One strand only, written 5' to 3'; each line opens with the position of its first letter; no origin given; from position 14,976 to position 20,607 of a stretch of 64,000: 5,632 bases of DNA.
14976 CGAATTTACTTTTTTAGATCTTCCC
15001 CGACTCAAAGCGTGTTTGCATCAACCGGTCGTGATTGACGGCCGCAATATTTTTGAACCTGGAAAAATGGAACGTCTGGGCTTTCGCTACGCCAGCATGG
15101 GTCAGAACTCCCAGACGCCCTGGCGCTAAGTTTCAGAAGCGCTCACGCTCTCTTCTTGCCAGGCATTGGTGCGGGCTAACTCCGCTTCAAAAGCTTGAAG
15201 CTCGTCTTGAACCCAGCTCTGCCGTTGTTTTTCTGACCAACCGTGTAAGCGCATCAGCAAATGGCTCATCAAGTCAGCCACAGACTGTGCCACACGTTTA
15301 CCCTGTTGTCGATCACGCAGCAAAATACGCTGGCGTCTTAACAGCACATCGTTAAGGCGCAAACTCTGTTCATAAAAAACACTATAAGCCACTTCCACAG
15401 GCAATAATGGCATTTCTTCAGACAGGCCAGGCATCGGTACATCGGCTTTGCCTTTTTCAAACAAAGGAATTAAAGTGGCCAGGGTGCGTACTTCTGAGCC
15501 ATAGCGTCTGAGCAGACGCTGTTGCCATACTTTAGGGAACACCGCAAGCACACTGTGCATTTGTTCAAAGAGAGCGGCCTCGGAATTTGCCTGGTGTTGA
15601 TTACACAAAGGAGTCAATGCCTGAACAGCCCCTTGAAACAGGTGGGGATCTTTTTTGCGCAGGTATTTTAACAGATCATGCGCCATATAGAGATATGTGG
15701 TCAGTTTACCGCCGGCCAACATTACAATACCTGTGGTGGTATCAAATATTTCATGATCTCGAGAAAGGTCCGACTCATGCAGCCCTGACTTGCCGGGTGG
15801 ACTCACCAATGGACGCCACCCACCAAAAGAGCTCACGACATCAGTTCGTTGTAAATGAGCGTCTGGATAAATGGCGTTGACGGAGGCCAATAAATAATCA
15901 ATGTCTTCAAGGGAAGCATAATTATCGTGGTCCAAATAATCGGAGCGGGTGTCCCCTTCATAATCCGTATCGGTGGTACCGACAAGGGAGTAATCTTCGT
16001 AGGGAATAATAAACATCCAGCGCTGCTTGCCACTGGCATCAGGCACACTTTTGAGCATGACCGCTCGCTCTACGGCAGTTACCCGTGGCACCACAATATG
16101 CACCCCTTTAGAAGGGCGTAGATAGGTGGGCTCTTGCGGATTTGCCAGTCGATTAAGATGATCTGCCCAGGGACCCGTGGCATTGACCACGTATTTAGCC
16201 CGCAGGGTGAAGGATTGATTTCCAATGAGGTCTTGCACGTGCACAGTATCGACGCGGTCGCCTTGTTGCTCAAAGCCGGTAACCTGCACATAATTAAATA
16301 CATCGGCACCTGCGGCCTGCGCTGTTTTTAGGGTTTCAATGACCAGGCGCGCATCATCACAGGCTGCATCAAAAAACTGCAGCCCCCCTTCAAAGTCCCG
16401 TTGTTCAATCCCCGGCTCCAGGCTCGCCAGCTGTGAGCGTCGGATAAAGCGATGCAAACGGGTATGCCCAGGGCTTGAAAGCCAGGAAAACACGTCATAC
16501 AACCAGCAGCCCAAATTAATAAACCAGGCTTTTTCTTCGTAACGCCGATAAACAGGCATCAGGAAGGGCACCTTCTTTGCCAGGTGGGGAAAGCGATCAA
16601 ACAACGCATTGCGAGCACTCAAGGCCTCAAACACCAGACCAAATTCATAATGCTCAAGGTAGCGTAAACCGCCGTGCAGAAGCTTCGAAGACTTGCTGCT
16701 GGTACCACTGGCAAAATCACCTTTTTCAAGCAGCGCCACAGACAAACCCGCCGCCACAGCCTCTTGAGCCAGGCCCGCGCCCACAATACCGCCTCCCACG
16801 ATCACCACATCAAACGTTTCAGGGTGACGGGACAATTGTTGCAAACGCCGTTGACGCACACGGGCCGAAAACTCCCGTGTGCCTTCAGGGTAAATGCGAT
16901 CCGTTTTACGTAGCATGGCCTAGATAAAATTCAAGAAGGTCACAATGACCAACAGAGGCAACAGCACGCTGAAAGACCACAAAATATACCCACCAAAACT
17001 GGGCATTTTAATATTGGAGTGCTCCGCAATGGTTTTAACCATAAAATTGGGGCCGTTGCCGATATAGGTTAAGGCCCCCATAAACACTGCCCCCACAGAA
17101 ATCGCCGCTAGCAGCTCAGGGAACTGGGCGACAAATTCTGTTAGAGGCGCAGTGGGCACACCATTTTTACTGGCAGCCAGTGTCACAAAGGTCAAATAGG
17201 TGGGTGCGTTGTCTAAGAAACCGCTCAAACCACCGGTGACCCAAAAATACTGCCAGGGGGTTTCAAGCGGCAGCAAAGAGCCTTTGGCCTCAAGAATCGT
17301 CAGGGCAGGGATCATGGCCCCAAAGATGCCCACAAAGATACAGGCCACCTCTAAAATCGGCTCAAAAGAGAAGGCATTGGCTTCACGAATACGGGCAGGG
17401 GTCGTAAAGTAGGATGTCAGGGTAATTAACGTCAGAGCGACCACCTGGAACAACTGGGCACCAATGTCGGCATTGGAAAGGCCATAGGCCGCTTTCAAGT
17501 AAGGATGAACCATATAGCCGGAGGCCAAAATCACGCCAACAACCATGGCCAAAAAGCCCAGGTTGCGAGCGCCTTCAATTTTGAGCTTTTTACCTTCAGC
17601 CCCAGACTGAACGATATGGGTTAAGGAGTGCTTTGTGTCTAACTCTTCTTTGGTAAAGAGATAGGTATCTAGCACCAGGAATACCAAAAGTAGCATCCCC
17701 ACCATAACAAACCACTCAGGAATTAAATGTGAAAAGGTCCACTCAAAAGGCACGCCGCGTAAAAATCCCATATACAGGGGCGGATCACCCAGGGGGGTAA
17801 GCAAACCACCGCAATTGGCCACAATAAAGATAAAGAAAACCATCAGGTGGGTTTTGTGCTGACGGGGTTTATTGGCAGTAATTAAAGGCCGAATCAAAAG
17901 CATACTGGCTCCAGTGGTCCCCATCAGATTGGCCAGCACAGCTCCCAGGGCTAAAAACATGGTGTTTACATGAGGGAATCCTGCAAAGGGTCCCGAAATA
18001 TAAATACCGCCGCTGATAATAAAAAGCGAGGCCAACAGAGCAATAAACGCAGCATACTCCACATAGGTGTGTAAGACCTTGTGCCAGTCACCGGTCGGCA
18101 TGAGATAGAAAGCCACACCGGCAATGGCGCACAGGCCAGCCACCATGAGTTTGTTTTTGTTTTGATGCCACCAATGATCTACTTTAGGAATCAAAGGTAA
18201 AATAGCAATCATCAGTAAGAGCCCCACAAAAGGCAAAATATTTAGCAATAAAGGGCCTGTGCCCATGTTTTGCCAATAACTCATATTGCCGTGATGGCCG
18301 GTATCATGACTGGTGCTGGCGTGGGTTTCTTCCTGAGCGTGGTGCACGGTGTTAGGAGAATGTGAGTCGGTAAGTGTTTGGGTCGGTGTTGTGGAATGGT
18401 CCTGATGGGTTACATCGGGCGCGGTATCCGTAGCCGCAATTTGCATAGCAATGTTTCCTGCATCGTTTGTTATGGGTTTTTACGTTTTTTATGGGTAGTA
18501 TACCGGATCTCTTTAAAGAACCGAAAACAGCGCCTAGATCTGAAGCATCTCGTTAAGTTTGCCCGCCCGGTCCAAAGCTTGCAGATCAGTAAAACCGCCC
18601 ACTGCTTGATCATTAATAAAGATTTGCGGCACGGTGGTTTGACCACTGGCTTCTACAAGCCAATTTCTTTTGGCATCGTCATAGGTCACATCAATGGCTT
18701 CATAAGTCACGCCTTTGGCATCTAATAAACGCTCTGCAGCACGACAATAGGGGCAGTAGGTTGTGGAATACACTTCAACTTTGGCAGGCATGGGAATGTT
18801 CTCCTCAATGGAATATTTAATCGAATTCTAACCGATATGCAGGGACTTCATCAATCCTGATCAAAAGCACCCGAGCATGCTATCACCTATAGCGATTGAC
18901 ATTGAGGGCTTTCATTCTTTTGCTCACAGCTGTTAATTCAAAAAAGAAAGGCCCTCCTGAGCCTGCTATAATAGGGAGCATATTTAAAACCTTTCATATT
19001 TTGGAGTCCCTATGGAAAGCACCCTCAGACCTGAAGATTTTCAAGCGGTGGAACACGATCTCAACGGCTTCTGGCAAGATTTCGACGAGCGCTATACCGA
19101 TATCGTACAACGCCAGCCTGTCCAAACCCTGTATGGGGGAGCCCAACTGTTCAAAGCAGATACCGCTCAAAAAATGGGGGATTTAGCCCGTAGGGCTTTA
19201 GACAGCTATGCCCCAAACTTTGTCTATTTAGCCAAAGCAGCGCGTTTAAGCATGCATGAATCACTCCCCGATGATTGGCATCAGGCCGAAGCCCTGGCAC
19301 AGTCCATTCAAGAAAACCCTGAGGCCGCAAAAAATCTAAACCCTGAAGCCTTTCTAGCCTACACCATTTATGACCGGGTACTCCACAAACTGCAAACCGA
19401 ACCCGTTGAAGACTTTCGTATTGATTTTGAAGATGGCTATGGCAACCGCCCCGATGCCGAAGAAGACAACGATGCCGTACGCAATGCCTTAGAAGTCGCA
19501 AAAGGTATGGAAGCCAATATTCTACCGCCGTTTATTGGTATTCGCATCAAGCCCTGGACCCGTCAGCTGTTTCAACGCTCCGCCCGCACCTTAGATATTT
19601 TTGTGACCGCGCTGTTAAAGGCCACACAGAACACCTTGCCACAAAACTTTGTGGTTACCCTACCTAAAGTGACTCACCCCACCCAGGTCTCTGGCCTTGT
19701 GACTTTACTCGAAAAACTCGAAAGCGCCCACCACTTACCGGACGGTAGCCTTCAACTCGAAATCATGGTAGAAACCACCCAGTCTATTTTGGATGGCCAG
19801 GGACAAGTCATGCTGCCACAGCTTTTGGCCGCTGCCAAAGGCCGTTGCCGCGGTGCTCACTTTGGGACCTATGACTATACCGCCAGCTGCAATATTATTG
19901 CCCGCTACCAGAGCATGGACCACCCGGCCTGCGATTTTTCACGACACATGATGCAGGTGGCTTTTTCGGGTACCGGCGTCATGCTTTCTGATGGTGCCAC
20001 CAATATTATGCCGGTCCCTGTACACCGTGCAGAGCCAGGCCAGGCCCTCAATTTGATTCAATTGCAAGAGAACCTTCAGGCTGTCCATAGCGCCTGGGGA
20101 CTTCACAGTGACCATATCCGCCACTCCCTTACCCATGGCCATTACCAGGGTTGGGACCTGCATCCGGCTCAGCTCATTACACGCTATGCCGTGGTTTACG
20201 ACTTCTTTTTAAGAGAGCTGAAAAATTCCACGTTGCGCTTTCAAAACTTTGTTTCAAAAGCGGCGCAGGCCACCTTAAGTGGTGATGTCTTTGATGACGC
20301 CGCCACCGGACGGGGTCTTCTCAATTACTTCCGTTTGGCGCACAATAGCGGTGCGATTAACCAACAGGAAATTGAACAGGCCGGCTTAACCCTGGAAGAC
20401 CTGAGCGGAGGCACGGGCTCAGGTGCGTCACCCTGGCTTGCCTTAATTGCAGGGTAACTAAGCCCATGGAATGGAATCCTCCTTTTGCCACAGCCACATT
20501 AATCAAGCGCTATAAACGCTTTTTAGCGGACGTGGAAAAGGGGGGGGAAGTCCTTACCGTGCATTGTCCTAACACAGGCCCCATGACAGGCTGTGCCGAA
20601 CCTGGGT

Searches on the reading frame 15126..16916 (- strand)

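Call 28: search_protein_families(library=pfam, proteins=[window:15126-16916:-], max_evalue=0.001)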
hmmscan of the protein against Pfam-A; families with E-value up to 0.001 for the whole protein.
window:15126-16916:- (596 aa): 7 families
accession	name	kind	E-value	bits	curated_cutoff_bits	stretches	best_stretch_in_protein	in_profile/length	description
PF01266.30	DAO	-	1.7e-56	192.7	27.9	1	36-407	1-351/353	FAD dependent oxidoreductase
PF16901.10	DAO_C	-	1.5e-14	54.4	31.4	1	460-564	28-125/126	C-terminal domain of alpha-glycerophosphate oxidase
PF01494.25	FAD_binding_3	-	3e-10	40.3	22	1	197-328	108-243/349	FAD binding domain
PF12831.13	FAD_oxidored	-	4.3e-08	33.3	27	1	36-76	1-41/416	FAD dependent oxidoreductase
PF00890.30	FAD_binding_2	-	1.8e-07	31.2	20.4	1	36-255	1-210/414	FAD binding domain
PF07992.20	Pyr_redox_2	-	2.6e-05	24.3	26.1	0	35-71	1-38/291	Pyridine nucleotide-disulphide oxidoreductase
PF13450.12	NAD_binding_8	-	4.6e-05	24.1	21.9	1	39-76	1-38/68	NAD(P)-binding Rossmann-like domain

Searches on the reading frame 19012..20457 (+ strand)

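Call 18: search_protein_families(library=pfam, proteins=[window:19012-20457:+], max_evalue=0.001)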
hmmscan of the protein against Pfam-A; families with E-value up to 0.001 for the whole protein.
window:19012-20457:+ (481 aa): 2 families
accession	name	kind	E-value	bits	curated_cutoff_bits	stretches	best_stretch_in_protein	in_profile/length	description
PF22484.2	DUF6986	-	8.5e-166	552.2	27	1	30-466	15-402/408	Domain of unknown function (DUF6986)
PF01274.28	MS_TIM-barrel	-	0.00061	19.3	26.4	0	206-318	41-146/248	Malate synthase, TIM barrel domain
